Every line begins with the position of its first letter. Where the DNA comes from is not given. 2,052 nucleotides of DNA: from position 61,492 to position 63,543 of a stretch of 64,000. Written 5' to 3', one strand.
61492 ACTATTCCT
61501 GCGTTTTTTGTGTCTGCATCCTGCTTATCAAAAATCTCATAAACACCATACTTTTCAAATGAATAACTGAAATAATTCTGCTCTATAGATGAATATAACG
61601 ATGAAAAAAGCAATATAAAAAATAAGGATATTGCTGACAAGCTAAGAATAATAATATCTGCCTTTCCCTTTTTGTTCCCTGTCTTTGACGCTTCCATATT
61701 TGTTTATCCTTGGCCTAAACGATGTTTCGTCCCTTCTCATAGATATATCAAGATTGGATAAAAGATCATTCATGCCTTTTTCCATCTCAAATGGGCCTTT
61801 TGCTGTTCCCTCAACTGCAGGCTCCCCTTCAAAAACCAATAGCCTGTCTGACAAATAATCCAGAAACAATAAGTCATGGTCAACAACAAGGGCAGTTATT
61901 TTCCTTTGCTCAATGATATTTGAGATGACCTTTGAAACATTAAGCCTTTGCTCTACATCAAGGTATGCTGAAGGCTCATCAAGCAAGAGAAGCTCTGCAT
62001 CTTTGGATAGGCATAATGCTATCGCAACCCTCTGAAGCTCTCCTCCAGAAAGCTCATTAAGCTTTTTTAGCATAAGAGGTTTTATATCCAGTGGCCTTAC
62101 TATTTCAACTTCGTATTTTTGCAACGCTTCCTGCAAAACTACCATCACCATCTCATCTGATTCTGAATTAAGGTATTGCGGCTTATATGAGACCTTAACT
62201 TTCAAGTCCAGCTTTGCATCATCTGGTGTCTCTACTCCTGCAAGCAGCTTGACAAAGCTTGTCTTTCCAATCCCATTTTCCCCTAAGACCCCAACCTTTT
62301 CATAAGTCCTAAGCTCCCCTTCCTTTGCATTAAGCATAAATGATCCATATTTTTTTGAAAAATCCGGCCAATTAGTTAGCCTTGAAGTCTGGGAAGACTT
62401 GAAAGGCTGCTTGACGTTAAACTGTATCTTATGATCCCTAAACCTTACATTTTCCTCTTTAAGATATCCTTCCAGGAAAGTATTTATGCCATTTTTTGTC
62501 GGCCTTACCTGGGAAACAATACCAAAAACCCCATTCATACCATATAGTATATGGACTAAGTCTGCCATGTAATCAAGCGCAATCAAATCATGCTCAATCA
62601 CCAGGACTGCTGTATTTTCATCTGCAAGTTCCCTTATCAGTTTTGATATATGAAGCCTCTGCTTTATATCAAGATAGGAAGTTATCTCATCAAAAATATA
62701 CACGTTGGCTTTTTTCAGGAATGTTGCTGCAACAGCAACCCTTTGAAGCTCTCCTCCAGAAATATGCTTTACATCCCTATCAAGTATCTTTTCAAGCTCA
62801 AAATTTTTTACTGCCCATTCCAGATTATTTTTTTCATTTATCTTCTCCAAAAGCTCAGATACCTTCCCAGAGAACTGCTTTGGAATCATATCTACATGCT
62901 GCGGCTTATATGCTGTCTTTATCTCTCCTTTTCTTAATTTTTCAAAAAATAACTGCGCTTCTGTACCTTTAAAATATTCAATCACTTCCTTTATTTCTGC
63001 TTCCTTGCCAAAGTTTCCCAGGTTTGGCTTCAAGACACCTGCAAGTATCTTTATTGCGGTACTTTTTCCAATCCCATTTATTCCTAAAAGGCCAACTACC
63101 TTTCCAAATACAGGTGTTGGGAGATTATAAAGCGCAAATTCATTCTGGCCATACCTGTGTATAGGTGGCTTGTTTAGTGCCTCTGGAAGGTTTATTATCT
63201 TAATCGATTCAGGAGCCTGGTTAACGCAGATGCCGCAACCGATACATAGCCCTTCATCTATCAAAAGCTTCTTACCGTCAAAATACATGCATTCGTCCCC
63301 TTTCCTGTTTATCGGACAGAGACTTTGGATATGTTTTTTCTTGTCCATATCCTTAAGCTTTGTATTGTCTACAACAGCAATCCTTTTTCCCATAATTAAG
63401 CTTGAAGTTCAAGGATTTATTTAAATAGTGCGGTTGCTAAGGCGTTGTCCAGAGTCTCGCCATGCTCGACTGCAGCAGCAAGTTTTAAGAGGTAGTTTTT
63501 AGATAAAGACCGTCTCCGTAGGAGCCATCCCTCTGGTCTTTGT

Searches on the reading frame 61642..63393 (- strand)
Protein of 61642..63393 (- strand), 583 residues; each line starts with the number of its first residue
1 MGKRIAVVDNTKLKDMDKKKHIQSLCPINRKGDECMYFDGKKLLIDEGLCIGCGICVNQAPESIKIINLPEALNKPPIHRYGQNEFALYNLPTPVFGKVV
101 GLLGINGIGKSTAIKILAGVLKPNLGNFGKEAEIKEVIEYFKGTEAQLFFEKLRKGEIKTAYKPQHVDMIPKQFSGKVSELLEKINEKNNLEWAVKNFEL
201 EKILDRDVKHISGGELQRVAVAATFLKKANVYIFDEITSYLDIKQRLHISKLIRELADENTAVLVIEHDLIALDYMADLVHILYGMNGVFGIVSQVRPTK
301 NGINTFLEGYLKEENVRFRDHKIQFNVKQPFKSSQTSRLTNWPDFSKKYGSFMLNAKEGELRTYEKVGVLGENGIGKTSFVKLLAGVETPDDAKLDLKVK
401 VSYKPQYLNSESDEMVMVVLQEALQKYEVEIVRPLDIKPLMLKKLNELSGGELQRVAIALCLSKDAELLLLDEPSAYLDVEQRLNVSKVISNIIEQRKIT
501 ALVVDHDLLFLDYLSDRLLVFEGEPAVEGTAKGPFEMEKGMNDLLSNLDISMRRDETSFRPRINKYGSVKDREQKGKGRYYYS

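Call 11: search_protein_families(library=pfam, proteins=[window:61642-63393:-], max_evalue=0.001)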
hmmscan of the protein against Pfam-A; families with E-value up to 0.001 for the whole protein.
window:61642-63393:- (583 aa): 3 families
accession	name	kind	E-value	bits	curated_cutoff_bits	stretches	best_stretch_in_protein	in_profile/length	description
PF00005.33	ABC_tran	-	2.9e-37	128.8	25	2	97-239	11-137/137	ABC transporter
PF02463.25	SMC_N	-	8.7e-13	48.6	40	1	97-284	24-213/220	RecF/RecN/SMC N terminal domain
PF13304.12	AAA_21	-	3.9e-06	27.6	27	0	206-265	213-295/304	AAA domain, putative AbiEii toxin, Type IV TA system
